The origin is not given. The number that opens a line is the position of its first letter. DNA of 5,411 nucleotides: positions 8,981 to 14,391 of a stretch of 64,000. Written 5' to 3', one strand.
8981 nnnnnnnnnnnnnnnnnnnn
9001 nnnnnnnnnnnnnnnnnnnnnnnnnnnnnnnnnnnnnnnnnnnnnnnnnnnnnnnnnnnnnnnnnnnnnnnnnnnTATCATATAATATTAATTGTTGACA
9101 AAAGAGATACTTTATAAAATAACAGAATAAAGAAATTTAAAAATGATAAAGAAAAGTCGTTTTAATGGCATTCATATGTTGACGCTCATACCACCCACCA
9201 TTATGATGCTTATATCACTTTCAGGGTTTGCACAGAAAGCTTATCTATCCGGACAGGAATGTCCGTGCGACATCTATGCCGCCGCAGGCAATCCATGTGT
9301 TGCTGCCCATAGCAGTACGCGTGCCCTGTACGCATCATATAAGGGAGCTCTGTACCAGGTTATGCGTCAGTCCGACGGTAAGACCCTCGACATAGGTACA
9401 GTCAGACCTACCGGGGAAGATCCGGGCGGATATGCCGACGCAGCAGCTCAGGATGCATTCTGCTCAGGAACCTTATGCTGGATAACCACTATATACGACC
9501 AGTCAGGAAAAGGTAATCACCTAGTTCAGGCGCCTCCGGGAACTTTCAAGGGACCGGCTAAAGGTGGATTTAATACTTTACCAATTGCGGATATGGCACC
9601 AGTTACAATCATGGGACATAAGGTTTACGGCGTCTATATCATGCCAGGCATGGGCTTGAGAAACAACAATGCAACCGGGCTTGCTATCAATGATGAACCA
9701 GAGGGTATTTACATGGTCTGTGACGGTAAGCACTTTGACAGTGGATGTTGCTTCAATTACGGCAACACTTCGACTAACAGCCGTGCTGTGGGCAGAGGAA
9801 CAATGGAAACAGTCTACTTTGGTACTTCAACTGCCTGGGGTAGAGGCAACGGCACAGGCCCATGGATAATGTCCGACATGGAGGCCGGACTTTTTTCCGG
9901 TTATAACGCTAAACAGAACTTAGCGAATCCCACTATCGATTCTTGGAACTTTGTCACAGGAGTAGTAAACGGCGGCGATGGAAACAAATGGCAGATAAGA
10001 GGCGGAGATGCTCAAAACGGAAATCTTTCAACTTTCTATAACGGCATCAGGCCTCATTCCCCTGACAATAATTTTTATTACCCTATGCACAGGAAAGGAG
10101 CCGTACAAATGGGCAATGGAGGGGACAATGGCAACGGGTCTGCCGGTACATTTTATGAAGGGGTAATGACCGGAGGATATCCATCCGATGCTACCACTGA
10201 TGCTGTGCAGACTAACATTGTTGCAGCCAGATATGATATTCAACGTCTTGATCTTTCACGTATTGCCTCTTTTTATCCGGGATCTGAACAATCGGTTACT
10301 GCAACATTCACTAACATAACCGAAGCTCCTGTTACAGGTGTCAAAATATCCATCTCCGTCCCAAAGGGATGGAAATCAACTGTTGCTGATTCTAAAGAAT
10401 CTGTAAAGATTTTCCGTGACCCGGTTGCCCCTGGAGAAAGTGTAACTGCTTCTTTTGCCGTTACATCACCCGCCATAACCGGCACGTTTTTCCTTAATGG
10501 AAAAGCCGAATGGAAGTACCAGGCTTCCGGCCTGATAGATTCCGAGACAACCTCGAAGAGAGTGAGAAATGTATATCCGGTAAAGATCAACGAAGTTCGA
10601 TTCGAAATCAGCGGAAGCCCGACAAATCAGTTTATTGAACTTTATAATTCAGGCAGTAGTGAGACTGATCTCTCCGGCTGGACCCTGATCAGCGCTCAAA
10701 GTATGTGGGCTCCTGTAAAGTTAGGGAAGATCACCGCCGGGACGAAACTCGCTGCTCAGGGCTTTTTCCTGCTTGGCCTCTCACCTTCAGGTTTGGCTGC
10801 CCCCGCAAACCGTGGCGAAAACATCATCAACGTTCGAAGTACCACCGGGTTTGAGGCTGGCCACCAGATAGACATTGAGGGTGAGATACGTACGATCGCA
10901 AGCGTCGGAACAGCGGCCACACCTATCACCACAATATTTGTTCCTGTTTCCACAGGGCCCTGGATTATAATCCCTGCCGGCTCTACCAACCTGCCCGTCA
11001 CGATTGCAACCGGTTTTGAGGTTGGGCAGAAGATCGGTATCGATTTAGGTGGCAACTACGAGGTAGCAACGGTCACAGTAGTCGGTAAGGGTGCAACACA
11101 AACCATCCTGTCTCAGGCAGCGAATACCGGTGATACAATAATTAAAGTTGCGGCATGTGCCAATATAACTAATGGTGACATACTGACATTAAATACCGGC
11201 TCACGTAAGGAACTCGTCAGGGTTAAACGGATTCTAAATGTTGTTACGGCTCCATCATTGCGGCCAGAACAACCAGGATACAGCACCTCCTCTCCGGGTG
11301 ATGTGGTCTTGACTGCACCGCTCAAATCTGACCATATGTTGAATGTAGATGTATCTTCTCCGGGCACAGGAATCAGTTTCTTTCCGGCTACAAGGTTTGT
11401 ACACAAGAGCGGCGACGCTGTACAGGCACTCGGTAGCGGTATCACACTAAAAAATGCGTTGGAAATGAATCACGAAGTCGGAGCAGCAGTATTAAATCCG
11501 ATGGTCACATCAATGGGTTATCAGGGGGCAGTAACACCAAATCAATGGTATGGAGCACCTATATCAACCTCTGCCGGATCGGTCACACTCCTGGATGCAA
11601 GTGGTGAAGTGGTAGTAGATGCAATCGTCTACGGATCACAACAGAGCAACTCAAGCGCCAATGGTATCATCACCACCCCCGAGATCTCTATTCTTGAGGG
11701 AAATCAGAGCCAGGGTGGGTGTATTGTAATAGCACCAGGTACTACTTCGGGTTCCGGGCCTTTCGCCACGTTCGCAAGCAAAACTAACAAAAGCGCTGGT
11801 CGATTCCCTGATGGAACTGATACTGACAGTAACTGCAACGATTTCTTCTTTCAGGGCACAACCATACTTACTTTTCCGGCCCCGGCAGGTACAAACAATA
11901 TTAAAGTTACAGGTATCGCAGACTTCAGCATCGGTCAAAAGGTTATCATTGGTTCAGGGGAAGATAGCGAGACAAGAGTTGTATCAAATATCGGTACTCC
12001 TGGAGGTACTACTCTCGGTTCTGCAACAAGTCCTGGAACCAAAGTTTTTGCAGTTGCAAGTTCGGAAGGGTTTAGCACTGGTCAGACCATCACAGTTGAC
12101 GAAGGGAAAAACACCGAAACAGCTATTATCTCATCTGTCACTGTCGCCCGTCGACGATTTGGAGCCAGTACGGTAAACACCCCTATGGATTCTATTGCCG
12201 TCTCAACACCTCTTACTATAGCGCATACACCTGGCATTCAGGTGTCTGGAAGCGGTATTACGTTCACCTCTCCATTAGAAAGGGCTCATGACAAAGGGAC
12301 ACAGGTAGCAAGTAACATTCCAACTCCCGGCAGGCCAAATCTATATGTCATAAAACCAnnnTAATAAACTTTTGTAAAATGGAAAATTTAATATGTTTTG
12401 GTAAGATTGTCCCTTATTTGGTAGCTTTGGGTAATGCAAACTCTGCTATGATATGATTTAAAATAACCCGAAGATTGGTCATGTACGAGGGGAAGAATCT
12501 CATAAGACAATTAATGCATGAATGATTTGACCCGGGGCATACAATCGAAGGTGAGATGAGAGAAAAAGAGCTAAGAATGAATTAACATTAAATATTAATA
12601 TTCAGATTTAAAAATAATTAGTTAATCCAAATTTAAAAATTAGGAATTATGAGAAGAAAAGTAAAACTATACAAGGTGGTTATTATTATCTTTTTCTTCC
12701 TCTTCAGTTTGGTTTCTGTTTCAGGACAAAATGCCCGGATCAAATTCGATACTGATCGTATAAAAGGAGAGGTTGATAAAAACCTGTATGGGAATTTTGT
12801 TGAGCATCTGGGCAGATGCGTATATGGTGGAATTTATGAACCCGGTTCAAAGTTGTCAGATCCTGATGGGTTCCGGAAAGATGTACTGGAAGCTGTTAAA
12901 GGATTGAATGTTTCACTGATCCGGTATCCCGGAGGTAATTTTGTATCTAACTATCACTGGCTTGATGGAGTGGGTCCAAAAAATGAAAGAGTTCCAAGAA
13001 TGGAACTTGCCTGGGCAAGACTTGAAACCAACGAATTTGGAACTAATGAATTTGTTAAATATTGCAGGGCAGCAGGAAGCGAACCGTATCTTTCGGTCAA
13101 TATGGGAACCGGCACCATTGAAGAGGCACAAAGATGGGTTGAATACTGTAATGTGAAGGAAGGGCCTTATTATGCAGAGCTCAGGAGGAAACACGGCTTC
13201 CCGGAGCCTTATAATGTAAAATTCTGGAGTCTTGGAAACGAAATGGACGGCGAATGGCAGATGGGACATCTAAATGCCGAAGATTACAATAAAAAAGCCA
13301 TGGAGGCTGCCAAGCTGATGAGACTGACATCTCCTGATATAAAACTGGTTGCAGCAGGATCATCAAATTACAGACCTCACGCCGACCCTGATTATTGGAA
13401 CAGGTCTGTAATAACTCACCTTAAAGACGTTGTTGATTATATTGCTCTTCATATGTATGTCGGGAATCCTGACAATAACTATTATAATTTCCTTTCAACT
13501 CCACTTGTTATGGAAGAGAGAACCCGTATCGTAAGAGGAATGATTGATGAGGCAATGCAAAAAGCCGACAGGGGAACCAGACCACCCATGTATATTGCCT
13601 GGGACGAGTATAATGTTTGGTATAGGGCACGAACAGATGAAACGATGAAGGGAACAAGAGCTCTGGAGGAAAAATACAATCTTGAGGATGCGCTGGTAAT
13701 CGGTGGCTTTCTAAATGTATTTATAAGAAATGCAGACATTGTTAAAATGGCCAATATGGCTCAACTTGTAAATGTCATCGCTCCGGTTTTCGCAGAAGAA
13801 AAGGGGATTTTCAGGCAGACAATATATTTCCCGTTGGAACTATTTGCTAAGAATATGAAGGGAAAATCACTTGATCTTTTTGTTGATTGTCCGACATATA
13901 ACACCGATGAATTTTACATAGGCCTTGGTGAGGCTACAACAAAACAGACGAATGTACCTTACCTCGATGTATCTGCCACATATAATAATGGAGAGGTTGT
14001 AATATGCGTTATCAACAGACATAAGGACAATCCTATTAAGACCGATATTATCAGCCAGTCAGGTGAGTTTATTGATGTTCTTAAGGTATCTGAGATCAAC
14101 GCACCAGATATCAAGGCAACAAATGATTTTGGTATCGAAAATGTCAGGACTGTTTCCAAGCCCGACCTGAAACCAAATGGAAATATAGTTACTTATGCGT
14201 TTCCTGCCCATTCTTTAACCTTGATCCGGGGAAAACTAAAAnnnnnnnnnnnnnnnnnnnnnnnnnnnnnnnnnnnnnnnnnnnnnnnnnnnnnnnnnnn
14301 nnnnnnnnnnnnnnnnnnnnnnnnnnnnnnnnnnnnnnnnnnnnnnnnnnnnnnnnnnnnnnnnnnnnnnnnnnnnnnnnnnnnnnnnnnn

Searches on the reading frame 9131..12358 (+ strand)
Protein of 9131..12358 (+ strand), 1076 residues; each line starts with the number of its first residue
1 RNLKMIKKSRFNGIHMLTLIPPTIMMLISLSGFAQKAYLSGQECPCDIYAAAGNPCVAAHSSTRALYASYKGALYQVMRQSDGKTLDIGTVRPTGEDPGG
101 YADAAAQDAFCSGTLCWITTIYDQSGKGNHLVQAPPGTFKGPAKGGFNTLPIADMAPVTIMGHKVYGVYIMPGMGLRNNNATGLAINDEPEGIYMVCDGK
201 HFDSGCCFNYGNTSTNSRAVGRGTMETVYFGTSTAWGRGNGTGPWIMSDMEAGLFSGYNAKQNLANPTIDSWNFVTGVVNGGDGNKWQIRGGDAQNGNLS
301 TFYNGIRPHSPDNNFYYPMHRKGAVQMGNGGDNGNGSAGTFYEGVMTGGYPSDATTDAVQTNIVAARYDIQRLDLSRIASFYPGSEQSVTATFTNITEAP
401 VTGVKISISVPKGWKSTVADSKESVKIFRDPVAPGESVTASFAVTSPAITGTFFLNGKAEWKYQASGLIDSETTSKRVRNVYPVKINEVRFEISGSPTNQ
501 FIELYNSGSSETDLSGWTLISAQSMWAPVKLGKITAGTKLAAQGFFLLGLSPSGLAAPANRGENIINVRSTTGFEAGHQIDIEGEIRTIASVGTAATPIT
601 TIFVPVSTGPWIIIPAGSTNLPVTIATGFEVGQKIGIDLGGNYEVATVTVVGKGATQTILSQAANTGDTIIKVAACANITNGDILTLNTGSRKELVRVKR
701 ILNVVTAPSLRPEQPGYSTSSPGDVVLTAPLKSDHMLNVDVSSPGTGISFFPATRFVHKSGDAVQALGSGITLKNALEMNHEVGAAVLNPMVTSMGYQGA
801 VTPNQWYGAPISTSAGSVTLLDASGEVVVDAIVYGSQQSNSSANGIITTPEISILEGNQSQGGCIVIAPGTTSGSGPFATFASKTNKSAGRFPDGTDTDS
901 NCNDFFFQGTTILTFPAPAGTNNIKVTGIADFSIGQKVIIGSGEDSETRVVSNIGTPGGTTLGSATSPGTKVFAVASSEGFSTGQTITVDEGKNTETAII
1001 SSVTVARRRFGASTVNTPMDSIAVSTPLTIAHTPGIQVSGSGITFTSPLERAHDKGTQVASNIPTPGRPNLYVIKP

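Call 21: search_protein_families(library=pfam, proteins=[window:9131-12358:+], max_evalue=0.001)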
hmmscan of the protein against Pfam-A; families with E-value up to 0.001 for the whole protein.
window:9131-12358:+ (1076 aa): 4 families
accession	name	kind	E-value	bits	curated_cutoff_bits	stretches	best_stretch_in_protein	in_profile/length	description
PF09206.18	ArabFuran-catal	-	2.7e-131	437.8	25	1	45-368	1-314/315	Alpha-L-arabinofuranosidase B, catalytic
PF10633.15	NPCBM_assoc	-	2.2e-10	41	24.4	1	383-451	3-65/78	NPCBM-associated, NEW3 domain of alpha-galactosidase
PF00932.25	LTD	-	4.2e-09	37.2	34.3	1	483-551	7-70/109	Lamin Tail Domain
PF02883.26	Alpha_adaptinC2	-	0.00063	20.4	27.6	0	386-443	25-78/111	Adaptin C-terminal domain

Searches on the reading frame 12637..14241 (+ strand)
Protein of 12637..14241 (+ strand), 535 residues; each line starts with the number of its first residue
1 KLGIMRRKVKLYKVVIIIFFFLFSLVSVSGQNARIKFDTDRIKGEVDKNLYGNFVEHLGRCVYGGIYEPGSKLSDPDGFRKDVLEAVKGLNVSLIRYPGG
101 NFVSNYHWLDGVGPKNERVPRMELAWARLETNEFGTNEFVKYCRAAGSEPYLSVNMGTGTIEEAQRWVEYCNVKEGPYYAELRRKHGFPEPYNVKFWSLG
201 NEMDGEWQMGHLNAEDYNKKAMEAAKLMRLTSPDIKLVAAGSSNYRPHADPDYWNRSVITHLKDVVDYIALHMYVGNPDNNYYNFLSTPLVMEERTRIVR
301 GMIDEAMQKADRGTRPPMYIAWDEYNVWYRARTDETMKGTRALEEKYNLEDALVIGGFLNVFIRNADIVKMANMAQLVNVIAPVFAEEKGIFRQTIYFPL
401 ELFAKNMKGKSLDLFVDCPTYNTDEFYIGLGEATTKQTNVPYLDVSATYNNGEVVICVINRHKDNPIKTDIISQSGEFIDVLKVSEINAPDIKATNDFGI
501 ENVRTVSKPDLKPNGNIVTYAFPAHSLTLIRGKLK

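Call 18: find_encoding_contigs(protein=window:12649-14241:+, flank=3000, max_places=4)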
Protein window:12649-14241:+ (531 aa): no gene with exactly this product is on record in the collection.

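Call 21: search_protein_families(library=pfam, proteins=[window:12637-14241:+], max_evalue=0.001)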
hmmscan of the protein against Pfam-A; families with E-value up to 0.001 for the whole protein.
window:12637-14241:+ (535 aa): 2 families
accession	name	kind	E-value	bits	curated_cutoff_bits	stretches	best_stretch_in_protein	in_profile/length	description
PF06964.18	Alpha-L-AF_C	-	4.5e-38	131.5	27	1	323-526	1-165/165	Alpha-L-arabinofuranosidase C-terminal domain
PF22848.2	ASD1_dom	-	0.00054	20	22.2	0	96-158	12-79/239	Alpha-L-arabinofuranosidase 1 domain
